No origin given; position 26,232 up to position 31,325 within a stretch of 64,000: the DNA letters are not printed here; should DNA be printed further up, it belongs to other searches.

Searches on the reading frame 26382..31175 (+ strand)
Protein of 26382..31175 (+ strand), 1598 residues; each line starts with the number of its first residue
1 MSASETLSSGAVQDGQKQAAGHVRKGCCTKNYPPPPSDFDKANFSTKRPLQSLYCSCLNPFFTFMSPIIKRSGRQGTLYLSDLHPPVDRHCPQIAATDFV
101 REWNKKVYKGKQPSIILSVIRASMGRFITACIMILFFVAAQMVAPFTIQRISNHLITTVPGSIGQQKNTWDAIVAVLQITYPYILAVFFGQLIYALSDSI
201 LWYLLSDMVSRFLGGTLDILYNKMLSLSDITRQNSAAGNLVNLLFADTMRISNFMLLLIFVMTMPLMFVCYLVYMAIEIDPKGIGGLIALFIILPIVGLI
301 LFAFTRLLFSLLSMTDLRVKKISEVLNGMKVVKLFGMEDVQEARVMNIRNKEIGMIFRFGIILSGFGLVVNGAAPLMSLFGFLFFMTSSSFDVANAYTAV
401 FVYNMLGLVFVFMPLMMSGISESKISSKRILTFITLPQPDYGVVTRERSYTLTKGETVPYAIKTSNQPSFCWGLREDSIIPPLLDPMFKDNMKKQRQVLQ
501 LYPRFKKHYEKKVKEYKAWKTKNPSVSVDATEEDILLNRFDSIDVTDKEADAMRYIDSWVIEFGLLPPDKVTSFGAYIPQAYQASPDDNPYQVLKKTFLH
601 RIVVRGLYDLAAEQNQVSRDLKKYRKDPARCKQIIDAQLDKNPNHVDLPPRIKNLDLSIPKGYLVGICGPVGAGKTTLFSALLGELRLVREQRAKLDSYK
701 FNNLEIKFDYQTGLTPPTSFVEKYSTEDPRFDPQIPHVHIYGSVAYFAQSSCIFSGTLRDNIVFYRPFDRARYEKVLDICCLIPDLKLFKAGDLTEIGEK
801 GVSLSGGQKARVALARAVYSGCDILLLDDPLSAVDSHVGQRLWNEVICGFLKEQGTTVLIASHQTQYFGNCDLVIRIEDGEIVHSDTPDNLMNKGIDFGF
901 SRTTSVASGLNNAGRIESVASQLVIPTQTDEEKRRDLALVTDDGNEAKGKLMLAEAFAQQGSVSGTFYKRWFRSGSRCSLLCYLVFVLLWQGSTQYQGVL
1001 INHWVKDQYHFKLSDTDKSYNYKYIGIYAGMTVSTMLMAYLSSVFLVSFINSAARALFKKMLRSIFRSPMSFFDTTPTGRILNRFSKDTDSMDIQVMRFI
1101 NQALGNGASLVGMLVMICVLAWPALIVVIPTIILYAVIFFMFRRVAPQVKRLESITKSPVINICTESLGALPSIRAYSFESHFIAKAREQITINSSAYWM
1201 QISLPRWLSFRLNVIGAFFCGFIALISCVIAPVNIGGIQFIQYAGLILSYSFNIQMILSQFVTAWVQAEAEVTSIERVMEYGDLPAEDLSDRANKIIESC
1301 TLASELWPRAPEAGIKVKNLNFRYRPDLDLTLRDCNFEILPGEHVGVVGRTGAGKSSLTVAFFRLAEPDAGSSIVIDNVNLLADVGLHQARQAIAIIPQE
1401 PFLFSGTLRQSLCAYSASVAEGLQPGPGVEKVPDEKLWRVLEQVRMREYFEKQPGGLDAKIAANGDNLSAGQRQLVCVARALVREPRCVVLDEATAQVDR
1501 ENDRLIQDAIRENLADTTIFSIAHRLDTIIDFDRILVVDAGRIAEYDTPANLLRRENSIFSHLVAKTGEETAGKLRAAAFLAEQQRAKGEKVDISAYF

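Call 64: search_protein_families(library=pfam, proteins=[window:26382-31175:+], max_evalue=0.001)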
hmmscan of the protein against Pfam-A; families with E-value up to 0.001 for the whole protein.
window:26382-31175:+ (1598 aa): 5 families
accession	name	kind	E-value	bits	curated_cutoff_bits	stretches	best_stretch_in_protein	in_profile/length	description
PF00664.28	ABC_membrane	-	4.1e-43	148.5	28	2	981-1231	2-250/274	ABC transporter transmembrane region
PF00005.33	ABC_tran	-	2.4e-41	142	25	2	1332-1496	1-137/137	ABC transporter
PF02463.25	SMC_N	-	3.4e-09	36.9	40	0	1466-1538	135-211/220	RecF/RecN/SMC N terminal domain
PF01926.29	MMR_HSR1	-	0.00011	22.7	21.9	0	665-689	2-26/113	50S ribosome-binding GTPase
PF13476.12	AAA_23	-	0.00075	20.6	27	0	663-682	20-39/201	AAA domain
